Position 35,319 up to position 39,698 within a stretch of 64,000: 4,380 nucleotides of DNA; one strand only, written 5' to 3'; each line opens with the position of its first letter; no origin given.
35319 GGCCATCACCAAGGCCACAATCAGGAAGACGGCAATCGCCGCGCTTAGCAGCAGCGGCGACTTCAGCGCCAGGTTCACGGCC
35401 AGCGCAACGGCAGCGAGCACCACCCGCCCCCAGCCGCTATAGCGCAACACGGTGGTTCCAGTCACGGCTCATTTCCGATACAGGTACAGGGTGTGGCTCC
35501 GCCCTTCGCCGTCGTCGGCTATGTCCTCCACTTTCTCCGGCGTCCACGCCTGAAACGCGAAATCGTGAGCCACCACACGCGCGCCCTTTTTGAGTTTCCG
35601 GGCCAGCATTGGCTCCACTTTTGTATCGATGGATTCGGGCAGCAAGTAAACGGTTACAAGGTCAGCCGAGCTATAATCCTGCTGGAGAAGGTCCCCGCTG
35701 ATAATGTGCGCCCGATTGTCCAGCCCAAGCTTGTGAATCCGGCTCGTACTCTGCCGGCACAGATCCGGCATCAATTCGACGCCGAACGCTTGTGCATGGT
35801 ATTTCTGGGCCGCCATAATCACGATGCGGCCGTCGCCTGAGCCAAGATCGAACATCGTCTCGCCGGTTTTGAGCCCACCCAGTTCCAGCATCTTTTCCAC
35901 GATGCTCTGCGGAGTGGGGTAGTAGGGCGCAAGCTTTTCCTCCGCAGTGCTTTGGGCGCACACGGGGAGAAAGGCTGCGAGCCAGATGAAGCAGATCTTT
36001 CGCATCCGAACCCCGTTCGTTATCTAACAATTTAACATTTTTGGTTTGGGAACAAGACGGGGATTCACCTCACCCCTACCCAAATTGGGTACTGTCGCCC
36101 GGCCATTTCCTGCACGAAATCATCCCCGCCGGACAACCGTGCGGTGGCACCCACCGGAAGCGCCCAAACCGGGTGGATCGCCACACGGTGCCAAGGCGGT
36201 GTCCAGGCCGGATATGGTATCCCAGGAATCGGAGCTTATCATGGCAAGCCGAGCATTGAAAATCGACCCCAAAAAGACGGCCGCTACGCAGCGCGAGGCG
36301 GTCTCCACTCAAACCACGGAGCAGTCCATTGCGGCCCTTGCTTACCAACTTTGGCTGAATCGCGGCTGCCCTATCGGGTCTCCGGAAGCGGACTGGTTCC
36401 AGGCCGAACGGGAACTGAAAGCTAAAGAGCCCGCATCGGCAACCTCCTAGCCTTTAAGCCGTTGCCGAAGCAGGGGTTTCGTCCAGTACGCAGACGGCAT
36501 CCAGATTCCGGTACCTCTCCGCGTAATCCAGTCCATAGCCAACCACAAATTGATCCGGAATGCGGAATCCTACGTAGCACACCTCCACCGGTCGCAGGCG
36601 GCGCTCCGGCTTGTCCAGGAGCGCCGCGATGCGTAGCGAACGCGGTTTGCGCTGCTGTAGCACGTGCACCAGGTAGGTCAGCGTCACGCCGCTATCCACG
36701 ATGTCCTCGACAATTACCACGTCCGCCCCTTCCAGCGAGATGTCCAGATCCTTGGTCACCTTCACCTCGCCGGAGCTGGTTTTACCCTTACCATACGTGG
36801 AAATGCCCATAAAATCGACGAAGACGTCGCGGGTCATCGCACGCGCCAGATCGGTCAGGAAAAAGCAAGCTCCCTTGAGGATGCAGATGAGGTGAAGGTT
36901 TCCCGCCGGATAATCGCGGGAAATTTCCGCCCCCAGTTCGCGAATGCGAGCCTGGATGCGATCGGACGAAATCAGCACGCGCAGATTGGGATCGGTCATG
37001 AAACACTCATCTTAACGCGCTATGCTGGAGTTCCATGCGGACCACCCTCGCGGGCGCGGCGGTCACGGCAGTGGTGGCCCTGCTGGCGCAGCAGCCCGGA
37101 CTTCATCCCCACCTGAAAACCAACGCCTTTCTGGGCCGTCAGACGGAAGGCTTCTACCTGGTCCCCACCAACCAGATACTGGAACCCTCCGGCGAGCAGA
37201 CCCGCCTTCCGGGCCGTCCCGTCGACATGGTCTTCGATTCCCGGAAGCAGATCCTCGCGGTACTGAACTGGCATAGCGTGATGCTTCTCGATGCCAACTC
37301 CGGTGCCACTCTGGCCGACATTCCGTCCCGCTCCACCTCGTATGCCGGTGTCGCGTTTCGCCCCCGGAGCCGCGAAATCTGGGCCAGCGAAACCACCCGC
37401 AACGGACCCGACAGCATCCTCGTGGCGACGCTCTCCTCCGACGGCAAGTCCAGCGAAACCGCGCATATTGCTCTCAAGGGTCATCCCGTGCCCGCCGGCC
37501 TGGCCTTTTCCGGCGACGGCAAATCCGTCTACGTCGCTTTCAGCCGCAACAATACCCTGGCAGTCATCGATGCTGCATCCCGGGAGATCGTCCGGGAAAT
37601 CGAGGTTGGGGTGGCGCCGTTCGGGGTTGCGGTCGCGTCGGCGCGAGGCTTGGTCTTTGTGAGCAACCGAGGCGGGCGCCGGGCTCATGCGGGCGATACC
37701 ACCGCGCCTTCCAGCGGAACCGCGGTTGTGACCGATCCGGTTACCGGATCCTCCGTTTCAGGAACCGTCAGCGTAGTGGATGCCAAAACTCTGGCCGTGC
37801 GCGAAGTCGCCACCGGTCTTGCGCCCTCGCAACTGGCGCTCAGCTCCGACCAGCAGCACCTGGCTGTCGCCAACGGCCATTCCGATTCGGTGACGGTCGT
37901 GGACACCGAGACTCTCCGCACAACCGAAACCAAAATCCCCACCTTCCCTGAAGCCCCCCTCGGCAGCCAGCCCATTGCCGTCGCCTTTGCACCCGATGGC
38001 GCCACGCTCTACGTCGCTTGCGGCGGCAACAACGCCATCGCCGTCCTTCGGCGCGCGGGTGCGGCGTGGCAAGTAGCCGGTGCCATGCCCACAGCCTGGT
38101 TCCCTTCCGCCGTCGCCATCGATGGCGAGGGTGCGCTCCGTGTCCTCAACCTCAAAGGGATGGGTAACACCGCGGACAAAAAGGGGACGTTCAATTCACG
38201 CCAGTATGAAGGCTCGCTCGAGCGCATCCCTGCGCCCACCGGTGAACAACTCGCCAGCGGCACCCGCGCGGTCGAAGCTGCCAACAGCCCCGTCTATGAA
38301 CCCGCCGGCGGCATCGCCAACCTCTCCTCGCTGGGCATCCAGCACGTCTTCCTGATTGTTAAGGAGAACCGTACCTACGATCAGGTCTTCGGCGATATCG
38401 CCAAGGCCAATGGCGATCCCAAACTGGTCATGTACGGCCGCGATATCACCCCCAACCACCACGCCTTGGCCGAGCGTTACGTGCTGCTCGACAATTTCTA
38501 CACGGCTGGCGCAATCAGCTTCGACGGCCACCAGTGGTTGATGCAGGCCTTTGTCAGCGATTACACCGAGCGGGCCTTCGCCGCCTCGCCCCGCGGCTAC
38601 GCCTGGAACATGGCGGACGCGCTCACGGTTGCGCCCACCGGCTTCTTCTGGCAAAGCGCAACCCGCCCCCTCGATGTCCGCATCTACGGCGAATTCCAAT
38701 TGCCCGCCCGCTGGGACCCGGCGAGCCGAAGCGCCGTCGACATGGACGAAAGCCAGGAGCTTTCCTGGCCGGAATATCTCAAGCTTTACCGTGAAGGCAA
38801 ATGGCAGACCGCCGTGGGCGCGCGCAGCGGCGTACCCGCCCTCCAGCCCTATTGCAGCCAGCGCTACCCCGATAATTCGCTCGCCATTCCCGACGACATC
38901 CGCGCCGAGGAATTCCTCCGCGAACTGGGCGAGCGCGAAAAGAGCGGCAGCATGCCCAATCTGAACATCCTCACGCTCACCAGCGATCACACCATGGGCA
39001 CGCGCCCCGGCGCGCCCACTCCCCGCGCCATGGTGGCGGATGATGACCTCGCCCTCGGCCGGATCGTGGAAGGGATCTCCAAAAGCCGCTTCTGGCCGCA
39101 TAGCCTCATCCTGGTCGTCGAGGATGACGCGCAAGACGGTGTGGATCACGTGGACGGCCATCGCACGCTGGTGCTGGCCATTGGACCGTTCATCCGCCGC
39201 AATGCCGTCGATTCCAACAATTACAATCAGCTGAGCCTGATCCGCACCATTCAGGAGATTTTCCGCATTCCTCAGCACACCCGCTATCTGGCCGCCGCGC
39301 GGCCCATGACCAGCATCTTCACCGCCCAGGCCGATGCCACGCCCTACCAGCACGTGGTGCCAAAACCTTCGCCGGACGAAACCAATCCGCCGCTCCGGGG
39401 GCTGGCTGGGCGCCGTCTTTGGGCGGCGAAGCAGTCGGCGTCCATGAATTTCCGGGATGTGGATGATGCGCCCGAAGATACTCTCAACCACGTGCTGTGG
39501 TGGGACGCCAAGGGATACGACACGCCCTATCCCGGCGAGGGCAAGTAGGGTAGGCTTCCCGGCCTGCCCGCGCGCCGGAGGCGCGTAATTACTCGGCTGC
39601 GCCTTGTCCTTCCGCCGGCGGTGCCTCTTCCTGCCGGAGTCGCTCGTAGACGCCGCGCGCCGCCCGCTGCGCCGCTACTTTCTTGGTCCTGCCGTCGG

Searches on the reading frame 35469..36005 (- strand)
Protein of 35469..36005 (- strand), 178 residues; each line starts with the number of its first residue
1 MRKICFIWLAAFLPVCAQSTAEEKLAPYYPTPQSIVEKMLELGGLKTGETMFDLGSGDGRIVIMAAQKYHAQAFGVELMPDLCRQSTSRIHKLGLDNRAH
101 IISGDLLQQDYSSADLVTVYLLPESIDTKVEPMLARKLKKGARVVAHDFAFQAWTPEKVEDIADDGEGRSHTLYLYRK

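Call 36: search_protein_families(library=pfam, proteins=[window:35469-36005:-], max_evalue=0.0001)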
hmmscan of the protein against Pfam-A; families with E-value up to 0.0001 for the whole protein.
window:35469-36005:- (178 aa): 5 families
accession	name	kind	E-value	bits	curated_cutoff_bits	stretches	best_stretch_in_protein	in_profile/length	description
PF13847.12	Methyltransf_31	-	4.3e-08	33.4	27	1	46-161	2-124/145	Methyltransferase domain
PF08123.19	DOT1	-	6e-08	32.9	23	1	33-146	28-156/205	Histone methylation protein DOT1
PF02353.26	CMAS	-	5.6e-07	29.6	27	1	37-106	52-121/273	Mycolic acid cyclopropane synthetase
PF01135.25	PCMT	-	4.5e-06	27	20.3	1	34-108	60-135/210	Protein-L-isoaspartate(D-aspartate) O-methyltransferase (PCMT)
PF13649.12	Methyltransf_25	-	4.7e-06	27.6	27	1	53-122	3-74/97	Methyltransferase domain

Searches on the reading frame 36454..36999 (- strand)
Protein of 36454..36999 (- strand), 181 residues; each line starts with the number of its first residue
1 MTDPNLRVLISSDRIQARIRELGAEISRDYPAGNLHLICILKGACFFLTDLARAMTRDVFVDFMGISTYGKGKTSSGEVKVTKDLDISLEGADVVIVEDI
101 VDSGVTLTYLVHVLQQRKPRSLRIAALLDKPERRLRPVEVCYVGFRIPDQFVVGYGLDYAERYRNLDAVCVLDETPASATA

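Call 36: search_protein_families(library=pfam, proteins=[window:36454-36999:-], max_evalue=0.0001)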
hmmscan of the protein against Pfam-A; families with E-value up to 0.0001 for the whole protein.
window:36454-36999:- (181 aa): 1 family
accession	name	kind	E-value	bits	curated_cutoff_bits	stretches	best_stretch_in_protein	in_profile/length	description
PF00156.33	Pribosyltran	-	2.2e-28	99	26.3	1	13-159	3-157/158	Phosphoribosyl transferase domain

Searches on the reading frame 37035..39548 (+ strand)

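Call 36: search_protein_families(library=pfam, proteins=[window:37035-39548:+], max_evalue=0.0001)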
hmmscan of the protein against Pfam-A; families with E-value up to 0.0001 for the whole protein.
window:37035-39548:+ (837 aa): 6 families
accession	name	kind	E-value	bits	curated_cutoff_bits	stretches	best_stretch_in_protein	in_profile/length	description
PF21783.3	YNCE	-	1.2e-13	51.6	27.1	1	223-365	30-166/339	YNCE-like beta-propeller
PF04185.19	Phosphoesterase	-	1.6e-11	44.4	23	1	464-746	99-356/356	Phosphoesterase family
PF10282.15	Lactonase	-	6.6e-09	35.9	21.7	0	252-290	280-319/344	Lactonase, 7-bladed beta-propeller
PF02239.22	Cytochrom_D1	-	4.7e-07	29.1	25.5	0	136-211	21-95/368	Cytochrome D1 heme domain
PF25174.1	Beta-prop_THOC3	-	1.5e-06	27.9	305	0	242-337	68-155/272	THOC3 beta-propeller domain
PF08450.18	SGL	-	7.7e-05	22.8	26.3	0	58-181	39-164/246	SMP-30/Gluconolactonase/LRE-like region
